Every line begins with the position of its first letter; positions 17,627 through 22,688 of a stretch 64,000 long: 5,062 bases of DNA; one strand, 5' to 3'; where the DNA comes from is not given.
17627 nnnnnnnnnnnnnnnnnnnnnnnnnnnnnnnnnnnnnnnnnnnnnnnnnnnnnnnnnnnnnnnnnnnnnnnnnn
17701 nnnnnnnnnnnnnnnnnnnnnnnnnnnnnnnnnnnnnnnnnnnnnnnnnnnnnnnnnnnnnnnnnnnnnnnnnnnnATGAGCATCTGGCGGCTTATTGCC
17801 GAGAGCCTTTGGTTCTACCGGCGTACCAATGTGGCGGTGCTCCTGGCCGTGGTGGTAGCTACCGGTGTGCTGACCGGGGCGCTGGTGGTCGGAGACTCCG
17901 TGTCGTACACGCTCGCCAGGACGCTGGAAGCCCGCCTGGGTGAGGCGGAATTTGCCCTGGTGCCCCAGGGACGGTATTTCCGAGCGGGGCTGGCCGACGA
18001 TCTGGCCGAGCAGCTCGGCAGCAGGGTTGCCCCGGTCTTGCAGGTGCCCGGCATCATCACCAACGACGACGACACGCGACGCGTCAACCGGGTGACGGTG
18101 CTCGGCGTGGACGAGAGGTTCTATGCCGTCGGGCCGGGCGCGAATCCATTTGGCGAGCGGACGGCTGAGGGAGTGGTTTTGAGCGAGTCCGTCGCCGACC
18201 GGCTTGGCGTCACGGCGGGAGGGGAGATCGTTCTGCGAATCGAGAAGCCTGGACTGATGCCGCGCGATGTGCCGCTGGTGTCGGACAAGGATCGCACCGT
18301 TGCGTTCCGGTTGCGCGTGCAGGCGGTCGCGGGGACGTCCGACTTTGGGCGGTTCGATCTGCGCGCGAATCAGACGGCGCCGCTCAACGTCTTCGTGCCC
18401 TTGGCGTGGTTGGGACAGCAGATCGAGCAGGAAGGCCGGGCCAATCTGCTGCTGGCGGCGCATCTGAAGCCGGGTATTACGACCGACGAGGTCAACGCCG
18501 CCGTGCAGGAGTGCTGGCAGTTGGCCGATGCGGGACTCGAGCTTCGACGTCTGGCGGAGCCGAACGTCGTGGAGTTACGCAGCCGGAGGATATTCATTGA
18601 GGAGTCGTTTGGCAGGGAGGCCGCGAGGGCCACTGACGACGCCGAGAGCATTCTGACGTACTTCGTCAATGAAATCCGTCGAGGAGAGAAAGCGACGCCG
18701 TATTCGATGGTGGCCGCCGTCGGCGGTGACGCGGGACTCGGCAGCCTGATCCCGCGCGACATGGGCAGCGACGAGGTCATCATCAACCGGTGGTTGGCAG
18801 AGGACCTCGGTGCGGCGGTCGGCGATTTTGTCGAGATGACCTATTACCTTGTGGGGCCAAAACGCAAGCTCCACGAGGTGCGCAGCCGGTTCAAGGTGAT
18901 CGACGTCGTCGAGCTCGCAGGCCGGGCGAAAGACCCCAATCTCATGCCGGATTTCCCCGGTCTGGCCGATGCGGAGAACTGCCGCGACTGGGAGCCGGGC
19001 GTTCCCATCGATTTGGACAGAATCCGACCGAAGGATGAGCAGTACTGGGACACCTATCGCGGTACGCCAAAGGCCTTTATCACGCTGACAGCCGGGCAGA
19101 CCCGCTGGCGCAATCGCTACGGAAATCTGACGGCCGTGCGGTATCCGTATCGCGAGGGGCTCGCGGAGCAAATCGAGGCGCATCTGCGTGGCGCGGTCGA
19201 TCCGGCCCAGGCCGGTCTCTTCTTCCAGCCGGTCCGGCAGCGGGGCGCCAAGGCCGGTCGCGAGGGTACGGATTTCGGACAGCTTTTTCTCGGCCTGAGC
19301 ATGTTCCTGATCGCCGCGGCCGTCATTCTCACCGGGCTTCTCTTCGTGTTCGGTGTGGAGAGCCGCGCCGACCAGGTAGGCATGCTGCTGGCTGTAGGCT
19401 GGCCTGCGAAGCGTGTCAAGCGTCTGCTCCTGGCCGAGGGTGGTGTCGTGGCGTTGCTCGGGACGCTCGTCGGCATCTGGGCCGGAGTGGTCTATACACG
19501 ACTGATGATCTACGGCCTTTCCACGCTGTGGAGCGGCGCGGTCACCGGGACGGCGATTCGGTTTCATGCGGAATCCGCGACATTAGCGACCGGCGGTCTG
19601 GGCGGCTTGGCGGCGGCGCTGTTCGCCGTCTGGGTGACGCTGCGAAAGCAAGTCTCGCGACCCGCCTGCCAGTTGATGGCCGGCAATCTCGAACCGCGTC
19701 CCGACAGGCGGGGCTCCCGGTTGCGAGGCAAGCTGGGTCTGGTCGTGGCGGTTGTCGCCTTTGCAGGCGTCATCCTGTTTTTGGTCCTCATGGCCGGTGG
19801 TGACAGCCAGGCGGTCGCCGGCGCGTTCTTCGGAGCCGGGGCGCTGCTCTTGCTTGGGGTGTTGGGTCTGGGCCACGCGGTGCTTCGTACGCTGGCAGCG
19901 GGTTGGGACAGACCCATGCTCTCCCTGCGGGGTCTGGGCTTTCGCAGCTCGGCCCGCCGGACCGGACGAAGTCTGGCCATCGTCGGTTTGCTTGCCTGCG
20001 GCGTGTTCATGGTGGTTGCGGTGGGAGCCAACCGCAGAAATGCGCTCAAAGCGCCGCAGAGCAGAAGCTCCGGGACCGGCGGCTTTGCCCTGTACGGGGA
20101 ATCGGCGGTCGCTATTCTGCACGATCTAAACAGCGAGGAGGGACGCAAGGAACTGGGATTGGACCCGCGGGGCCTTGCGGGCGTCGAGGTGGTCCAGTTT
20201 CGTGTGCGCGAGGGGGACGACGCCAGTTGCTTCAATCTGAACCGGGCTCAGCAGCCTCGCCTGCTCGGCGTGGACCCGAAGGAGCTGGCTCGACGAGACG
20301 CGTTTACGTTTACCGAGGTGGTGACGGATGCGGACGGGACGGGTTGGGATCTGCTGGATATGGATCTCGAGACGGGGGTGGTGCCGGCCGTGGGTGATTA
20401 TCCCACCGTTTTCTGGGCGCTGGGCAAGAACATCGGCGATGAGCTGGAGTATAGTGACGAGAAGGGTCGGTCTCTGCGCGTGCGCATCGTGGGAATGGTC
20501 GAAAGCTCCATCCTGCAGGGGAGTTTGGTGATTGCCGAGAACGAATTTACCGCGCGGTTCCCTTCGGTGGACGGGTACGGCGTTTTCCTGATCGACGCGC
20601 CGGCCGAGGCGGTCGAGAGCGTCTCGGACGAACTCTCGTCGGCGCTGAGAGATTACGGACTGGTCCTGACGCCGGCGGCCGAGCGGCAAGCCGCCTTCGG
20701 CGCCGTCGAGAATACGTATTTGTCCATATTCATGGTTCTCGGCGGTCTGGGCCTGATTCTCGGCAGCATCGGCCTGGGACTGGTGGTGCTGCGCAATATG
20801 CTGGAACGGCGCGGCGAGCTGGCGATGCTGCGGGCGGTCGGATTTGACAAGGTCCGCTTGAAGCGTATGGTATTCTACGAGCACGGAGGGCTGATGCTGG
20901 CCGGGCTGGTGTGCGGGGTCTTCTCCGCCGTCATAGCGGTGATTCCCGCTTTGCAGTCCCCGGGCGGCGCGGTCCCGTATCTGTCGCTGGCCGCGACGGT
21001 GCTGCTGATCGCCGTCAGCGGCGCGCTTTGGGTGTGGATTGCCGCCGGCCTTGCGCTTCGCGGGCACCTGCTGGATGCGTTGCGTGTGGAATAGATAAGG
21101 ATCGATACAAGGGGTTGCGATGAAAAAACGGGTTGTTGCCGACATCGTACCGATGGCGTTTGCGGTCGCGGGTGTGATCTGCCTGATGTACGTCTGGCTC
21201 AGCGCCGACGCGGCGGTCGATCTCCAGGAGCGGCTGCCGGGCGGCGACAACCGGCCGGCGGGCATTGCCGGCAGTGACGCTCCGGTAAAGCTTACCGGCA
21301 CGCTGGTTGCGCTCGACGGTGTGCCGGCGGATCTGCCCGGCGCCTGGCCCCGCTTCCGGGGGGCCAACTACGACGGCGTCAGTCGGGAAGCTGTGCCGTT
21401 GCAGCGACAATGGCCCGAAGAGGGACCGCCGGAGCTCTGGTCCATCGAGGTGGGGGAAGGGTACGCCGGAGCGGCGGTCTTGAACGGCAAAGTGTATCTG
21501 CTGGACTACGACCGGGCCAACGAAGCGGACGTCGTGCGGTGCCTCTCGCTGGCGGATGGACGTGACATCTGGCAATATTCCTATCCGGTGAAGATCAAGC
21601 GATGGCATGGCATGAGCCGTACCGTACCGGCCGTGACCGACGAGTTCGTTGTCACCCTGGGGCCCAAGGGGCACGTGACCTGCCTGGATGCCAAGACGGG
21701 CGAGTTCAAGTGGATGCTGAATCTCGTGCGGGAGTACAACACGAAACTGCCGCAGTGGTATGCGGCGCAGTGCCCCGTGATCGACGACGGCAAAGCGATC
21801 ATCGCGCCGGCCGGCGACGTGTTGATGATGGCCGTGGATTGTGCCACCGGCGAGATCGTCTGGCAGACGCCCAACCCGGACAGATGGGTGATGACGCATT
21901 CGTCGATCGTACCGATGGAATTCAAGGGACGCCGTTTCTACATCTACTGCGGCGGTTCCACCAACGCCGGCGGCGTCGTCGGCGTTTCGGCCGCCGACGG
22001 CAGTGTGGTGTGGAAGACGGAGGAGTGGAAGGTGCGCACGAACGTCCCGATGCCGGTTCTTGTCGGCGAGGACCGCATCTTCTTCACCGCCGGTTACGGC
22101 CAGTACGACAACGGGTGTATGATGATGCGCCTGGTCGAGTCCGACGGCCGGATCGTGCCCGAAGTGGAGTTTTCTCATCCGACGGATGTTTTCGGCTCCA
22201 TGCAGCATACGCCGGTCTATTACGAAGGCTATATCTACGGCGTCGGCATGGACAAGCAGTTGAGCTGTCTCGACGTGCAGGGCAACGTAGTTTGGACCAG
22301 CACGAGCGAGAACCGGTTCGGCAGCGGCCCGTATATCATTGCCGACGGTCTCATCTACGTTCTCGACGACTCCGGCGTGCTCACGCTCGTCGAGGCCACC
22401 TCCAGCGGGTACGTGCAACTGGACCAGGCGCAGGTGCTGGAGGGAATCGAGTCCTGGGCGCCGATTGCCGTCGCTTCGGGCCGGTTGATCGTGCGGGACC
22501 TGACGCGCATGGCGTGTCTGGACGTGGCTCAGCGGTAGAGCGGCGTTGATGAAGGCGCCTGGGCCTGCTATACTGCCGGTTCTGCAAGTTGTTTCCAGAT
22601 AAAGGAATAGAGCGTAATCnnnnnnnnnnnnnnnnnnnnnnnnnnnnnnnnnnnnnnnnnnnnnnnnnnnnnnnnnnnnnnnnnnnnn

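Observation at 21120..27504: NapG/NapH-like quinol-dehydrogenase module embedded among membrane-anchored beta-propellers, with no recognisable terminal reductase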

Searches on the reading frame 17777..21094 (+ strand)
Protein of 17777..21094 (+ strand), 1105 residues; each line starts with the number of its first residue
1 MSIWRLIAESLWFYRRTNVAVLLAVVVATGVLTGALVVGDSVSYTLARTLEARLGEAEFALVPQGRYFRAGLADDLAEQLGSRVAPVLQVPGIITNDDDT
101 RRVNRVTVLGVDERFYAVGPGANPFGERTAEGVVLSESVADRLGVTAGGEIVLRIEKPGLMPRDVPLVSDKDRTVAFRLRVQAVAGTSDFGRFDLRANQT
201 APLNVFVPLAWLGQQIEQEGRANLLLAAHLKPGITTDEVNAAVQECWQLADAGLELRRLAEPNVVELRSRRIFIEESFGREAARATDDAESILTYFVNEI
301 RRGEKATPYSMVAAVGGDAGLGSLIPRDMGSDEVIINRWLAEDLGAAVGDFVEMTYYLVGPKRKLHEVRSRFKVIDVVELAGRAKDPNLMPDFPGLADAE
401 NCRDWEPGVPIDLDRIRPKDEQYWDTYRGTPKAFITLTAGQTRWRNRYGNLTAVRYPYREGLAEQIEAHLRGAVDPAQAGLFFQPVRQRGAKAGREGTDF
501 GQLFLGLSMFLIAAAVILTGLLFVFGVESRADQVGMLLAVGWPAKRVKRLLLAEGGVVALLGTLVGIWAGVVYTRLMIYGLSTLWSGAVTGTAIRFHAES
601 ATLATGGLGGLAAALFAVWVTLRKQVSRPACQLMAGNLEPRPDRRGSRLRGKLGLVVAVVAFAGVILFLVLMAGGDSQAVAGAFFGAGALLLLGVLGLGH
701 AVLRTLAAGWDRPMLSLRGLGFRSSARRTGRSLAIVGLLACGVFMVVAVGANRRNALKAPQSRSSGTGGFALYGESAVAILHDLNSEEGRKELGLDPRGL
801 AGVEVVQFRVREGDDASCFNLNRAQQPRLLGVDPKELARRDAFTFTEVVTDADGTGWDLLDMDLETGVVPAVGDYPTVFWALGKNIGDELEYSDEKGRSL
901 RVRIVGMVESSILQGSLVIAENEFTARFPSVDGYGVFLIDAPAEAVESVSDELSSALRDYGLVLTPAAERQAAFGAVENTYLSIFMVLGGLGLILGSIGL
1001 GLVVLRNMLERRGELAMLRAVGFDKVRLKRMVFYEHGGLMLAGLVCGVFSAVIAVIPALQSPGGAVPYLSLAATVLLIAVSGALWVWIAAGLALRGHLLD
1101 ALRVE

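Call 3: search_protein_families(library=pfam, proteins=[window:17777-21094:+], max_evalue=0.01)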
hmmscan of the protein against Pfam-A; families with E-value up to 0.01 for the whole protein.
window:17777-21094:+ (1105 aa): 2 families
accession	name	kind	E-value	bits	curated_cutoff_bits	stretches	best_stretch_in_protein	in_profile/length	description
PF02687.27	FtsX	-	3.8e-16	59.7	25.5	2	507-627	3-117/120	FtsX-like permease C-terminal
PF12704.14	MacB_PCD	-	1.9e-09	38.6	27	1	22-244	5-205/207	MacB-like periplasmic core domain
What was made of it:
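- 17777..21094 (+): Duplicated FtsX/MacB-type permease: 1105 aa, about 10 TM-like segments, large periplasmic domains. FtsX 59.7 bits and MacB_PCD 38.6 bits (call 3).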

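Call 4: search_protein_families(library=ncbifam, proteins=[window:17777-21094:+], max_evalue=0.01)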
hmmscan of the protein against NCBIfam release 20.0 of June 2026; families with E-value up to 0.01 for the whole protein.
window:17777-21094:+ (1105 aa): 3 families
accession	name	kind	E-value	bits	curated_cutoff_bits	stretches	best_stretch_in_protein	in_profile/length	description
TIGR03434.1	ADOP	subfamily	1.3e-13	50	622.3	2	879-1105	572-803/803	ADOP family duplicated permease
TIGR02212.1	lolCE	equivalog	1.4e-05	24.2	362.45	0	511-574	278-339/411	lipoprotein-releasing ABC transporter permease subunit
TIGR02213.1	lolE_release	exception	0.0057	15.6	540.35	0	329-385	140-197/411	lipoprotein-releasing ABC transporter permease subunit LolE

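Call 81: search_solved_structures(query=window:17777-21094:+, max_evalue=0.001)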
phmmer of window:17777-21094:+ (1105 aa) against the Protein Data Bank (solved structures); distinct sequences matched with E-value up to 0.001: 0.
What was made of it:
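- On MacB/FtsX type ABC mechanotransmitter: No PDB sequence match for the permease (call 81).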

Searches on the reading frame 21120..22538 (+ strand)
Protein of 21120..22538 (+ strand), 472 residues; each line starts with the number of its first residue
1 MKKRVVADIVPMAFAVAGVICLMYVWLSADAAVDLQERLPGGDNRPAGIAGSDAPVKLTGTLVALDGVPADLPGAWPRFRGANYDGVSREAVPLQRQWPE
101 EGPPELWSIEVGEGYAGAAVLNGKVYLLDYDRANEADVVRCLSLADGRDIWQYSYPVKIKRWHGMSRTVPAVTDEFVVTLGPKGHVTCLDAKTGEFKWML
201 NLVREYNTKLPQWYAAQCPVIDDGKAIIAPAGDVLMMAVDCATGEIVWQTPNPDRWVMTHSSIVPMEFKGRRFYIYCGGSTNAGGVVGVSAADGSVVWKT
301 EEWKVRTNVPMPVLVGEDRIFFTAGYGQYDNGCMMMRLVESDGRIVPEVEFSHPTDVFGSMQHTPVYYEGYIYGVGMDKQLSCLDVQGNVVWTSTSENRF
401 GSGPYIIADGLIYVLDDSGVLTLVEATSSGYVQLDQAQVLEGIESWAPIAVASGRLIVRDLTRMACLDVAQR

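Call 3: search_protein_families(library=pfam, proteins=[window:21120-22538:+], max_evalue=0.01)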
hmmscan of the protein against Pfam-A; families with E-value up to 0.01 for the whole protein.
window:21120-22538:+ (472 aa): 4 families
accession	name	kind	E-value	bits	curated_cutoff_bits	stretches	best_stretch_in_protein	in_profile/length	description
PF13360.13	PQQ_2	-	1e-25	91.2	27.6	2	137-385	3-223/233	Outer membrane protein assembly factor BamB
PF13570.13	Beta-prop_ACSF4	-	6e-12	46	133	1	138-432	30-295/329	Beta-alanine-activating enzyme, beta-propeller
PF01011.28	PQQ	-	2.3e-06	27.1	26.7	1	163-247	46-137/595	Glucose/ethanol/alcohol dehydrogenase, beta-propeller domain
PF03478.24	Beta-prop_KIB1-4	-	0.00065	19.7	27.4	0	187-345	32-167/242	KIB1-4 beta-propeller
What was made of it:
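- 21120..22538 (+): PQQ1: membrane-anchored (N-in/C-out) PQQ-like beta-propeller. Core member, always directly upstream of NHL. PQQ_2 91 bits (call 3).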

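Call 4: search_protein_families(library=ncbifam, proteins=[window:21120-22538:+], max_evalue=0.01)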
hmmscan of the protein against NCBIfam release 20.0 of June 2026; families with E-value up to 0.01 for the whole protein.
window:21120-22538:+ (472 aa): 4 families
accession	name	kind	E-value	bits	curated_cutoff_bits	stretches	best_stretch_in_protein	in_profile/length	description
TIGR03300.1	assembly_YfgL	equivalog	5.2e-13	48.4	285.2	1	105-250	87-216/377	outer membrane protein assembly factor BamB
NF008351.0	PRK11138.1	equivalog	1.2e-11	43.8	423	2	166-460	61-342/394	outer membrane protein assembly factor BamB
TIGR04528.1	acido_non_PQQ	subfamily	4.9e-10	38.8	650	1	137-250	67-179/493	acido-empty-quinoprotein group A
TIGR03075.1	PQQ_enz_alc_DH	subfamily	2.4e-08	33.1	480.05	1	167-300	62-197/530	PQQ-dependent dehydrogenase, methanol/ethanol family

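Call 45: search_solved_structures(query=window:21120-22538:+, max_evalue=0.01)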
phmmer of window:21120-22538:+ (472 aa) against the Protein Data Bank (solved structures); distinct sequences matched with E-value up to 0.01: 20.
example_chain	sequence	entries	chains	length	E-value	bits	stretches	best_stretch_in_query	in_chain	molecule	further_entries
8orr_AAA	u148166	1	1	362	3.5e-07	32.6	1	166-460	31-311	Outer membrane protein assembly factor BamB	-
2yh3_A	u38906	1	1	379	2.8e-06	29.6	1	283-460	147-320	LIPOPROTEIN YFGL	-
3q54_A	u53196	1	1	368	3e-06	29.5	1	283-459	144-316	Outer membrane assembly lipoprotein YfgL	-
28jl_B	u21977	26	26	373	3.1e-06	29.4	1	283-459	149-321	Outer membrane protein assembly factor BamB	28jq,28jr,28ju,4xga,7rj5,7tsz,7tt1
5ljo_B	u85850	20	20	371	3.1e-06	29.4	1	283-459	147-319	Outer membrane protein assembly factor BamB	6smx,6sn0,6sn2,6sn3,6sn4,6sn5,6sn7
8spr_B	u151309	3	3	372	3.2e-06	29.4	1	283-459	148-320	Outer membrane protein assembly factor BamB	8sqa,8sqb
3prw_A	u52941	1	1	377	3.3e-06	29.3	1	283-458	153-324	Lipoprotein yfgL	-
3q7m_A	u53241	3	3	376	3.7e-06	29.2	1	283-460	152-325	Lipoprotein yfgL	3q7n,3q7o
7evf_AA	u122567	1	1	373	3.7e-06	29.2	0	362-458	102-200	PQQ_3 domain-containing protein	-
3p1l_A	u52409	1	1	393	3.7e-06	29.2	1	283-459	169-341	Lipoprotein yfgL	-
7nri_B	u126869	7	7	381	4e-06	29.1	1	283-459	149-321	Outer membrane protein assembly factor BamB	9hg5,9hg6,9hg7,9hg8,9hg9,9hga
5ayw_B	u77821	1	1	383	4.1e-06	29.1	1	283-460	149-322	Outer membrane protein assembly factor BamB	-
8adg_B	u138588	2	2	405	4.3e-06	29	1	283-459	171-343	Outer membrane protein assembly factor BamB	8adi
6lyq_B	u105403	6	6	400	4.3e-06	29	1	283-460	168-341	Outer membrane protein assembly factor BamB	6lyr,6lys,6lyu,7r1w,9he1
5d0o_B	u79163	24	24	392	4.7e-06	28.8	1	283-459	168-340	Outer membrane protein assembly factor BamB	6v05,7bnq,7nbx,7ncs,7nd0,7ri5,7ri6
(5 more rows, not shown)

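Call 77: find_homologous_proteins(query=A3, max_evalue=1e-20)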
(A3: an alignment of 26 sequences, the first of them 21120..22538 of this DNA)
Query A3 (26 sequences) (472 aa, profile of the alignment): 3441 proteins with E <= 1e-20 among 8000 candidates; the best 120 are listed.
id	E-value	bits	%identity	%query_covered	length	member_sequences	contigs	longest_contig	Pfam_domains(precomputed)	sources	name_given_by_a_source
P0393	1.2e-250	850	62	100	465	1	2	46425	PF01011.29,PF13360.14,PF13570.14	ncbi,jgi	ncbi:MAG: PQQ-binding-like beta-propeller repeat protein [Planctomycetota bacterium]|jgi:outer membr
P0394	1.2e-249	847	68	100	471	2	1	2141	PF13360.14,PF13570.14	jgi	jgi:outer membrane protein assembly factor BamB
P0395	1.2e-249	847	66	100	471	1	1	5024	PF01011.29,PF13360.14,PF13570.14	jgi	jgi:outer membrane protein assembly factor BamB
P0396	1.4e-249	847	62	100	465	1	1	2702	PF01011.29,PF13360.14,PF13570.14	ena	-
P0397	2.5e-249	846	62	100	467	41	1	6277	PF13360.14,PF13570.14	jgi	-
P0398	2.8e-249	846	63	100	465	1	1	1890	PF01011.29,PF13360.14,PF13570.14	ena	-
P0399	1.1e-248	844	63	100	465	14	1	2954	PF01011.29,PF13360.14,PF13570.14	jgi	-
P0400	1.6e-248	843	67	100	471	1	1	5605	PF01011.29,PF13360.14,PF13570.14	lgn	-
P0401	1.6e-248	843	62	100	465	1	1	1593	PF01011.29,PF13360.14,PF13570.14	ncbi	-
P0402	2.0e-248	843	68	100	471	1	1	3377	PF13360.14,PF13570.14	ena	-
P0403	2.4e-248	843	61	100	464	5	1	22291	PF13360.14,PF13570.14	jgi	-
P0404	2.6e-248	842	59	100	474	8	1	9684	PF01011.29,PF13360.14,PF13570.14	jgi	-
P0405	2.6e-248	842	68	100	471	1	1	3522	PF13360.14,PF13570.14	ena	-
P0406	3.2e-248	842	62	100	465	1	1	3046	PF01011.29,PF13360.14,PF13570.14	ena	-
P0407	3.7e-248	842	60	100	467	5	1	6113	PF01011.29,PF13360.14,PF13570.14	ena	-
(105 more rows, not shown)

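Call 85: predict_structure(alignment_id=A5)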
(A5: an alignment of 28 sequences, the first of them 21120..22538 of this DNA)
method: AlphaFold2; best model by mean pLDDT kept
length: 472 residues; sequences in the alignment: 28
mean_pLDDT: 78.2   pTM: 0.78
mean pLDDT of the five models: 78.2, 77.3, 77.2, 73.7, 73.6
residues with pLDDT >= 90: 138; 70-90: 213; 50-70: 75; < 50: 46
segments of 3 or more residues with pLDDT < 50: 26-55, 75-85, 163-165
pLDDT, mean of each block of 10 residues (from residue 1): 58 75 51 30 33 54 90 52 50 86 93 75 87 85 94 80 59 90 86 92 86 67 91 93 96 84 86 87 83 94 70 86 75 91 93 83 76 81 89 73 72 84 82 89 70 85 89 74
secondary structure, 60 per line:
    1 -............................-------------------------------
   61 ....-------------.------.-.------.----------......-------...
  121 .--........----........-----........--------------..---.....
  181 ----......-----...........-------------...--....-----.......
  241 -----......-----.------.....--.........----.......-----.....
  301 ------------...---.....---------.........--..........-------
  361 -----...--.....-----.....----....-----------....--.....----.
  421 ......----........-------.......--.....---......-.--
elements in order: H2-29 E61-64 E105-110 E118-121 E124-131 E136-143 E149-156 E176-180 E185-190 E196-201 H202-206 E220-222 E225-228 E234-240 E246-251 E264-268 E271-279 E284-290 E296-300 E313-315 E319-323 E333-341 E344-353 E366-368 E371-375 E381-385 E390-393 E405-408 E411-415 E420-426 E431-438 E446-452 E455-459 E463-468

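Call 87: fold_search(model_id=the predicted structure, library=pdb)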
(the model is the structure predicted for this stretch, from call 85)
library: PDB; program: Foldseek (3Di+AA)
matches with E <= 10: 1750; with E <= 0.001: 1032
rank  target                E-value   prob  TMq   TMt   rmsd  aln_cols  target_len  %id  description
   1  3prw                  2.0e-17  1.00  0.58  0.75   7.2       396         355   19  Crystal structure of the lipoprotein BamB (released 2011-01-19)
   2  3q7o                  2.7e-17  1.00  0.57  0.72   8.3       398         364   20  The crystal structure of BamB from the BAM complex in spacegroup P213 (released 2011-02-09)
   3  9co0_B                6.4e-17  1.00  0.57  0.75   6.4       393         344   20  CryoEM structure of BAM in complex with the PTB2 open-state inhibitor (in SMA nanodisc) (released 2024-12-25)
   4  9a3d_MODEL_1_A        7.8e-17  1.00  0.57  0.68   7.5       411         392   20  Model of E. coli BamB by in-cell photo-crosslinking MS and deep learning (released 2023-02-24)
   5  3q7m                  8.2e-17  1.00  0.56  0.75   5.9       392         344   20  The crystal structure of BamB from the BAM complex in spacegroup I222 (released 2011-02-09)
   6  8adg_B                9.5e-17  1.00  0.56  0.72   7.1       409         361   20  Cryo-EM structure of Darobactin 22 bound BAM complex (released 2023-01-11)
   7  3p1l                  1.0e-16  1.00  0.57  0.73   6.5       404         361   18  Crystal structure of Escherichia coli BamB, a lipoprotein component of the beta-barrel assembly machinery complex, nativ (released 2010-12-22)
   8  3q54                  1.4e-16  1.00  0.54  0.71   7.3       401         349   20  Crystal structure of Escherichia coli BamB (released 2012-05-09)
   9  8orr                  1.6e-16  1.00  0.57  0.75   5.9       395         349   19  Outer membrane protein assembly factor BamB from Klebsiella pneumoniae (released 2024-04-24)
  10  8bvq_B                1.6e-16  1.00  0.56  0.71   7.7       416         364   20  E. coli BAM complex (BamABCDE) bound to darobactin B (released 2023-05-24)
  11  9cnz_B                2.7e-16  1.00  0.56  0.73   6.7       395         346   20  Structure of BAM complexed with PTB2 ligand in detergent (released 2024-12-25)
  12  8pz2_B                2.7e-16  1.00  0.56  0.70   8.4       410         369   20  Wait Complex: Lateral open BAM bound Extended SurA (released 2024-09-25)
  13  9cnx_B                2.9e-16  1.00  0.57  0.74   6.6       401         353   20  CryoEM structure of BAM in complex with the PTB1 closed-state inhibitor (in DDM detergent) (released 2024-12-25)
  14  8qpv_B                3.9e-16  1.00  0.57  0.72   7.3       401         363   20  Handover Complex: BAM bound OmpX and extended SurA (released 2024-09-25)
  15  7nri_B                5.0e-16  1.00  0.56  0.71   7.0       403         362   20  Structure of the darobactin-bound E. coli BAM complex (BamABCDE) (released 2021-04-21)
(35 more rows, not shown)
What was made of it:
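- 21120..22538 (+): AF2 pLDDT 78; the top Foldseek matches are BamB and tetrathionate hydrolase (calls 85, 87).
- On BamB (outer-membrane protein assembly factor): The fold is nevertheless closest to BamB (call 87).
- Closest known: BamB and tetrathionate hydrolase. Same: These are the best fold matches of PQQ1 (call 87), and the Pfam PQQ_2 family is met (call 3).
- The best fold matches of PQQ1 are BamB (TM-score normalised to target about 0.75; call 87).
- Tried and rejected: PQQ1 gave BamB and tetrathionate hydrolase (call 87).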
